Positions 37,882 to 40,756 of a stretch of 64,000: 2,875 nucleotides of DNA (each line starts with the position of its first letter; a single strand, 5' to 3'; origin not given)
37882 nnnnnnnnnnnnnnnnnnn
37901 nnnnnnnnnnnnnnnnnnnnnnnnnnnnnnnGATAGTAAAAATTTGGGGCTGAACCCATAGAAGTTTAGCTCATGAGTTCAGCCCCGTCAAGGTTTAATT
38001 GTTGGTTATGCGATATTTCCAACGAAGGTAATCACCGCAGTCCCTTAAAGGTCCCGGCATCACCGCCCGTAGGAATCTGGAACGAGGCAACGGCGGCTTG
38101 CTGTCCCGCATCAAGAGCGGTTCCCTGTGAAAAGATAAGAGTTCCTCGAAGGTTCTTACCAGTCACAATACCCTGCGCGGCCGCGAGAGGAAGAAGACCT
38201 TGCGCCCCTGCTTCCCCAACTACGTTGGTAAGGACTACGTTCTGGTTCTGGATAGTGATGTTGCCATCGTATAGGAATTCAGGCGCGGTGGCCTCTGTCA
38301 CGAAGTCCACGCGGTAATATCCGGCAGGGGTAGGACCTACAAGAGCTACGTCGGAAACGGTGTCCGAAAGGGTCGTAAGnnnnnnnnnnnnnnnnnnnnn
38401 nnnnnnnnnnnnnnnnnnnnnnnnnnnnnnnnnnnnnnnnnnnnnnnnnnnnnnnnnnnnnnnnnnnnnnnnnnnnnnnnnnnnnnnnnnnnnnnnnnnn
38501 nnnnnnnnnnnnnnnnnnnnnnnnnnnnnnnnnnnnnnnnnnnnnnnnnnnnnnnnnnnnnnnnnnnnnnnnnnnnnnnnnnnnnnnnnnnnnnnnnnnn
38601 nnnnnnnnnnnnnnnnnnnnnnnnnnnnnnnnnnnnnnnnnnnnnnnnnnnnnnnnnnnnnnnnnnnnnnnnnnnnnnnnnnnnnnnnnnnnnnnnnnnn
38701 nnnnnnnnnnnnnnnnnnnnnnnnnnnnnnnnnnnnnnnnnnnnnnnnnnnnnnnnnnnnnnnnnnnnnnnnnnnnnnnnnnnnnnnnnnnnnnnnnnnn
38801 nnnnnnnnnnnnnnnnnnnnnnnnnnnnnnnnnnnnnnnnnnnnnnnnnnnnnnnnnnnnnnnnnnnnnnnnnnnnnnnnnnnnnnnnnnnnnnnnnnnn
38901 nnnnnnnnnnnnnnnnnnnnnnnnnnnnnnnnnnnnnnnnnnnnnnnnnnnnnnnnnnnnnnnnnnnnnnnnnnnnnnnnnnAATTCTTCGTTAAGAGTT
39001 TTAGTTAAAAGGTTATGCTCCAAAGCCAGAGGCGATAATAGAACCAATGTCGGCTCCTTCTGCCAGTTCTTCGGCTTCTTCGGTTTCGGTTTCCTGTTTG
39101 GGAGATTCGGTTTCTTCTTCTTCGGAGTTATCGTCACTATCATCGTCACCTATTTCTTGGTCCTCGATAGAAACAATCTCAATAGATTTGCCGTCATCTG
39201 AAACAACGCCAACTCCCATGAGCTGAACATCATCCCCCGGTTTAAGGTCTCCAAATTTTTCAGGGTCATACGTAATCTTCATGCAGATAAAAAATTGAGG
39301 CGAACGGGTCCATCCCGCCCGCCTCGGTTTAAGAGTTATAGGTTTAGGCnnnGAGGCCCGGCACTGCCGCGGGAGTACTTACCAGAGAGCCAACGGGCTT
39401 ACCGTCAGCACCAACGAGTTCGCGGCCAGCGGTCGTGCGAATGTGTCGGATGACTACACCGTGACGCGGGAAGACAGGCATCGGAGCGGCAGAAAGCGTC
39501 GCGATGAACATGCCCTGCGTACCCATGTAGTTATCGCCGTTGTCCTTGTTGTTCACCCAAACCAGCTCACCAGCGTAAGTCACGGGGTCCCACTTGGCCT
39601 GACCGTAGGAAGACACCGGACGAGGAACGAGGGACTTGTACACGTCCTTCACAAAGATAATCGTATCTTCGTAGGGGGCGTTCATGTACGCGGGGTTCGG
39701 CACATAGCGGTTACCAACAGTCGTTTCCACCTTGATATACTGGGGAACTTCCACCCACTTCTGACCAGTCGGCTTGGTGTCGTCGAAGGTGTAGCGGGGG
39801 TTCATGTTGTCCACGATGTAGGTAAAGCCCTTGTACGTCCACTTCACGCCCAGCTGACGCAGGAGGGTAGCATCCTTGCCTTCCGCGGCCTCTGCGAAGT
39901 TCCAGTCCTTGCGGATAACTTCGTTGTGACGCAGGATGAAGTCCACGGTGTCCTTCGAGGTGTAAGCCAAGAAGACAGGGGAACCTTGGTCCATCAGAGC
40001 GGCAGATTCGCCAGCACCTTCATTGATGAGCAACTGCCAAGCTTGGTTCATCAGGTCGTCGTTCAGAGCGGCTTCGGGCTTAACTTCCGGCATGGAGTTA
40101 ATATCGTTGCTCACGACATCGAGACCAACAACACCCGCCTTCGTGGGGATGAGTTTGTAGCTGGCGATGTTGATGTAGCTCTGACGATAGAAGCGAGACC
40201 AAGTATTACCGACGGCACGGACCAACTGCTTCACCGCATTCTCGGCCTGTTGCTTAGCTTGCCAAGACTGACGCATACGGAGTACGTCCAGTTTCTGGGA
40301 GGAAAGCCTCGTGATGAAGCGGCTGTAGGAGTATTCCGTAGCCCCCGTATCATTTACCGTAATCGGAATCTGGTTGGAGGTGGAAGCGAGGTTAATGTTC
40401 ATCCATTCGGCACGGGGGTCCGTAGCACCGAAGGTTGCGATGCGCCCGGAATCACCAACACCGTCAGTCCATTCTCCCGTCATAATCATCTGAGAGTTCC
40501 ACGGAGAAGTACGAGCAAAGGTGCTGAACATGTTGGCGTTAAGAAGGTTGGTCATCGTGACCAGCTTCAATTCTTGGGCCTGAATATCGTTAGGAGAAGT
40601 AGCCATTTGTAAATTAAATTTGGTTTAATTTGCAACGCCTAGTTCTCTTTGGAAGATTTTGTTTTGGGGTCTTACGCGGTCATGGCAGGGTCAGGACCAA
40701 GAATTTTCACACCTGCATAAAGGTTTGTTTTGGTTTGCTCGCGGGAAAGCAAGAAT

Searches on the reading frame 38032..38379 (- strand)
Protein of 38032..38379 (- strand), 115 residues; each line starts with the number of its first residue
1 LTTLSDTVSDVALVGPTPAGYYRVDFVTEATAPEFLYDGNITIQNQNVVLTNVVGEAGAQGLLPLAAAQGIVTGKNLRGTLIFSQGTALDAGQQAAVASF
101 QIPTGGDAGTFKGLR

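Call 10: search_protein_families(library=phrogs, proteins=[window:38032-38379:-], max_evalue=0.01)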
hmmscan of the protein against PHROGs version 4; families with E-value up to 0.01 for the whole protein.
window:38032-38379:- (115 aa): 0 families

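Call 12: search_protein_families(library=pfam, proteins=[window:38032-38379:-], max_evalue=0.01)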
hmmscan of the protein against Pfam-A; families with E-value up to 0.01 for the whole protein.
window:38032-38379:- (115 aa): 0 families

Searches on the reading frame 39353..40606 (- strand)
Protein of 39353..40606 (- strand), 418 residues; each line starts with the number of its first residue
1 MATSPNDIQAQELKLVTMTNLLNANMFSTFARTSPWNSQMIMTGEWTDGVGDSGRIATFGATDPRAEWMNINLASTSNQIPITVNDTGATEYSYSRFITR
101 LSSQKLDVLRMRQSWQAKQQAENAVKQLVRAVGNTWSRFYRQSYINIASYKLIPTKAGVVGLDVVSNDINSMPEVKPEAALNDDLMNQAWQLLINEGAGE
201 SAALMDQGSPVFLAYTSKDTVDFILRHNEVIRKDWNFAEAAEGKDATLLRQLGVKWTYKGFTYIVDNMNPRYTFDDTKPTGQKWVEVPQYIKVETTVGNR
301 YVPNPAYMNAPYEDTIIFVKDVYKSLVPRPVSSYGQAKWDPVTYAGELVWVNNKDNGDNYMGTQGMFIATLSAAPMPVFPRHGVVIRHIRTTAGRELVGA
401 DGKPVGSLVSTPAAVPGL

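Call 10: search_protein_families(library=phrogs, proteins=[window:39353-40606:-], max_evalue=0.01)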
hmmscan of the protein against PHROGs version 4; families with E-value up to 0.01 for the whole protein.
window:39353-40606:- (418 aa): 0 families

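Call 12: search_protein_families(library=pfam, proteins=[window:39353-40606:-], max_evalue=0.01)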
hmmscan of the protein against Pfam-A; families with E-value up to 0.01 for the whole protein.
window:39353-40606:- (418 aa): 1 family
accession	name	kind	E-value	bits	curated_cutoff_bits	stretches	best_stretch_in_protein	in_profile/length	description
PF09284.16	RhgB_N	-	0.0022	18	27.2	1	76-143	85-153/251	Rhamnogalacturonan lyase B, N-terminal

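Call 54: search_dna_similar(query=window:39353-40606:-, collection=phages, mode=protein, max_evalue=0.001)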
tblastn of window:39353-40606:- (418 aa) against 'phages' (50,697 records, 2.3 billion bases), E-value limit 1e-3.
No match.

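Call 55: find_homologous_proteins(query=window:39353-40606:-, max_evalue=0.001)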
Query window:39353-40606:- (418 aa): 38 proteins with E <= 0.001 among 4484 candidates.
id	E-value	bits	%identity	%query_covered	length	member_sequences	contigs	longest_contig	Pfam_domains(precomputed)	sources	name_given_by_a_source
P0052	1.8e-278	941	99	100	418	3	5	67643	-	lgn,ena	-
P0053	3.0e-276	934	98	100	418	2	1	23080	-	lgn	-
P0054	5.9e-275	930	98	100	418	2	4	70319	-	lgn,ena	-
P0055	1.8e-272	921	97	100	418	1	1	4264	-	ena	-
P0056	2.7e-267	904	94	100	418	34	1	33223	-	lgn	-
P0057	5.2e-262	887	92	100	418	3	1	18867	-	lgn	-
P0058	1.1e-259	879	91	100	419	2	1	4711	-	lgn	-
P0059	5.4e-259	877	91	100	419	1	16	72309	-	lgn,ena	-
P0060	6.0e-259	877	91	100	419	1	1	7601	-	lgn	-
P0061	1.2e-258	876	91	100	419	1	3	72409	-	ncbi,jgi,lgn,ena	jgi:hypothetical protein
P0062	1.8e-258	875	91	100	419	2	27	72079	-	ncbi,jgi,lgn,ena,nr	jgi:hypothetical protein|nr:MAG TPA: hypothetical protein [Caudoviricetes sp.]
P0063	2.0e-258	875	91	100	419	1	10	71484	-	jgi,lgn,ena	jgi:hypothetical protein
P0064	2.1e-258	875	91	100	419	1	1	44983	-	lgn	-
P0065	2.4e-258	875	91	100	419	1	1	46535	-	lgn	-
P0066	3.0e-258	874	91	100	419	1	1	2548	-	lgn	-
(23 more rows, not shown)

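Call 62: predict_structure(alignment_id=A3)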
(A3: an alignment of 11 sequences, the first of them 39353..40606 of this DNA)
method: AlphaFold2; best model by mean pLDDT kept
length: 418 residues; sequences in the alignment: 11
mean_pLDDT: 46.7   pTM: 0.45
mean pLDDT of the five models: 46.7, 42.3, 41.9, 35.9, 34.5
residues with pLDDT >= 90: 0; 70-90: 8; 50-70: 174; < 50: 236
segments of 3 or more residues with pLDDT < 50: 1-96, 110-115, 163-171, 198-210, 227-260, 321-344, 351-362, 373-380, 391-418
pLDDT, mean of each block of 10 residues (from residue 1): 41 42 36 25 36 30 33 26 25 41 54 50 57 61 63 60 46 54 64 54 39 59 51 31 37 45 54 69 65 56 66 61 35 31 49 43 53 47 60 39 36 39
secondary structure, 60 per line:
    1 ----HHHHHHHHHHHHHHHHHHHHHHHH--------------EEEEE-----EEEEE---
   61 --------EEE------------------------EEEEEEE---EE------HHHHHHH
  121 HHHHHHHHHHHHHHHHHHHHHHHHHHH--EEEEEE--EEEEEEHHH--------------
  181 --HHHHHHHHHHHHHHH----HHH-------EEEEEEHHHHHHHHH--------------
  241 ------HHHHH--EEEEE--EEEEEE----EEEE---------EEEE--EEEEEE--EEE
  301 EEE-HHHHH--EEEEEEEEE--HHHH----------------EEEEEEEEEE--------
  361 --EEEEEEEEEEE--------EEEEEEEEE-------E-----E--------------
elements in order: H5-28 E43-47 E53-57 E69-71 E96-102 H114-147 E150-155 E158-163 H183-197 E212-217 H218-226 H247-251 E254-258 E261-266 E271-274 E284-287 E290-295 E298-303 H305-309 E312-320 H323-326 E343-352 E363-373 E382-390
